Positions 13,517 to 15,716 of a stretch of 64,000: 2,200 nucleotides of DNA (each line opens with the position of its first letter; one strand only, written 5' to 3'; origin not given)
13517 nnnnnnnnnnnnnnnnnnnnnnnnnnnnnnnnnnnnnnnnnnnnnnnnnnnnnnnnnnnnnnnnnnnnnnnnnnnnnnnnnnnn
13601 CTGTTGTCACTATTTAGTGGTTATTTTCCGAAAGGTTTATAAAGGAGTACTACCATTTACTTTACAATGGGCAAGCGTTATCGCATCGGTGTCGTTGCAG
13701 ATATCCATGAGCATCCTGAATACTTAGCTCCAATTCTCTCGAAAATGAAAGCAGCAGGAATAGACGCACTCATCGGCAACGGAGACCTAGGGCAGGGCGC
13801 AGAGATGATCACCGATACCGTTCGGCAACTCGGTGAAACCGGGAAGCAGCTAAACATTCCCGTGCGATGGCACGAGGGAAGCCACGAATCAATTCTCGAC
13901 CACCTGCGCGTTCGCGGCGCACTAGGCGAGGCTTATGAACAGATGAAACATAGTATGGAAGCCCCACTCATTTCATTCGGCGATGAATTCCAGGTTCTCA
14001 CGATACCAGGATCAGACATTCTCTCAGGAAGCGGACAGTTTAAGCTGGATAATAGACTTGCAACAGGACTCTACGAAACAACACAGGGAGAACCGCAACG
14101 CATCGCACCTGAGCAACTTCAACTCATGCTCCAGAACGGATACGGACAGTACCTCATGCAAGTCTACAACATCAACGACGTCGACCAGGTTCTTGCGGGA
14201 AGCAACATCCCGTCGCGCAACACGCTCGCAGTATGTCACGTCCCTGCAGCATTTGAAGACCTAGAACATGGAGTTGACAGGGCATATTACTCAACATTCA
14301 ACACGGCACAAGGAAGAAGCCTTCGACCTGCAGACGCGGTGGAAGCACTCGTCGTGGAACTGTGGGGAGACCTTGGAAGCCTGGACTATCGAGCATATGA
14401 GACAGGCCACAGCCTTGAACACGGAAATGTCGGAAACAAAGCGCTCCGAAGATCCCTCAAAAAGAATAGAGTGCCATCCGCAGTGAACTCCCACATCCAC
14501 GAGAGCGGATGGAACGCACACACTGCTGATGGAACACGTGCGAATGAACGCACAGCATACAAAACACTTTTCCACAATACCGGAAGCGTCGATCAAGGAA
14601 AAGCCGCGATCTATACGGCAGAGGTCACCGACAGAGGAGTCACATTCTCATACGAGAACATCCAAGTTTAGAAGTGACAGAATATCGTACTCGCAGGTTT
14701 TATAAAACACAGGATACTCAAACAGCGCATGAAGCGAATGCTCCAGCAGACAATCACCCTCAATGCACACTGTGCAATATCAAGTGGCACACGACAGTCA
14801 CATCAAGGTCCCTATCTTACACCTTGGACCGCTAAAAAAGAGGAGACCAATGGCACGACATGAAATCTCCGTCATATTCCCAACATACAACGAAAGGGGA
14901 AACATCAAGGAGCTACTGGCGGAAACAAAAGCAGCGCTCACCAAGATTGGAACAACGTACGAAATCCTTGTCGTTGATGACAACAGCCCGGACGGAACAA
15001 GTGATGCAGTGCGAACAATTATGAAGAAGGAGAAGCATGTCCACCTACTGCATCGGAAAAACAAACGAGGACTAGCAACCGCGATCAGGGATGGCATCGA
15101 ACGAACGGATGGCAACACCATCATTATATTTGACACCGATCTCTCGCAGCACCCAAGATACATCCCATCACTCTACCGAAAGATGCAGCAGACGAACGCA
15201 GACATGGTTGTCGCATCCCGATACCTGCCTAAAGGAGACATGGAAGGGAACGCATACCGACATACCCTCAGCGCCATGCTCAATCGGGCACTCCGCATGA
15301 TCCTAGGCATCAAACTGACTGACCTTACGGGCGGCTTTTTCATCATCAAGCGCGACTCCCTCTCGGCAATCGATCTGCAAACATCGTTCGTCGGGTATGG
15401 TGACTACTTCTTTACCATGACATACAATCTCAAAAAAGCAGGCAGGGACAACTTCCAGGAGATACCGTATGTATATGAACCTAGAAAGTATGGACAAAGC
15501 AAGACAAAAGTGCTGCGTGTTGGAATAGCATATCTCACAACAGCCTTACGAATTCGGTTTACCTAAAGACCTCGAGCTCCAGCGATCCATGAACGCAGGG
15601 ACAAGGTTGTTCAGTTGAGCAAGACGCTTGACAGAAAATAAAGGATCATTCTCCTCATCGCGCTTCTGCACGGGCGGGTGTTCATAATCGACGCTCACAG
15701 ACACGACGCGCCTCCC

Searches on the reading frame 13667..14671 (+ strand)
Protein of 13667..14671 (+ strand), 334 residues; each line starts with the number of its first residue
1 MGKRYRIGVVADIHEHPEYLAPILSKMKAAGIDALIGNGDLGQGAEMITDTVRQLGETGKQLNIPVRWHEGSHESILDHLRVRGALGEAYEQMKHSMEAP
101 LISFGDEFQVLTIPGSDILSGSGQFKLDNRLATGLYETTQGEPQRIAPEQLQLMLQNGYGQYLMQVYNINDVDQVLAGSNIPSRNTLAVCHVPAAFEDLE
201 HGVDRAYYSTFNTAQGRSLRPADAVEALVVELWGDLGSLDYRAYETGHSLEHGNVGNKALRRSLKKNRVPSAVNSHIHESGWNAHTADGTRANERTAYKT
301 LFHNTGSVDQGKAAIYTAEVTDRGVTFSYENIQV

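Call 39: search_protein_families(library=pfam, proteins=[window:13667-14671:+], max_evalue=0.001)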
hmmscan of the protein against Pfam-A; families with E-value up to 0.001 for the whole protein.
window:13667-14671:+ (334 aa): 2 families
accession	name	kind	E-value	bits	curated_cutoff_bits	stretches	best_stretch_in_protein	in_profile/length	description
PF00149.33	Metallophos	-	1.3e-06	29.5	21.5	1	6-122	2-114/191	Calcineurin-like phosphoesterase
PF12850.12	Metallophos_2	-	0.00019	21.9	27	0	6-56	2-49/154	Calcineurin-like phosphoesterase superfamily domain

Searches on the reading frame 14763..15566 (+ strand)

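Call 38: search_protein_families(library=pfam, proteins=[window:14763-15566:+], max_evalue=0.001)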
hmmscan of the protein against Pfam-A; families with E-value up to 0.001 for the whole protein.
window:14763-15566:+ (267 aa): 3 families
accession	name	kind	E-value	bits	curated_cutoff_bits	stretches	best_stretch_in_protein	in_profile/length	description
PF00535.33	Glycos_transf_2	-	1.3e-33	116.8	23.3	1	36-201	1-165/168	Glycosyl transferase family 2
PF10111.15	Glyco_tranf_2_2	-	2.8e-06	27.5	27.3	1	36-128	1-93/276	Glycosyltransferase like family 2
PF13641.12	Glyco_tranf_2_3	-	6.2e-05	23.6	27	1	34-159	2-129/230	Glycosyltransferase like family 2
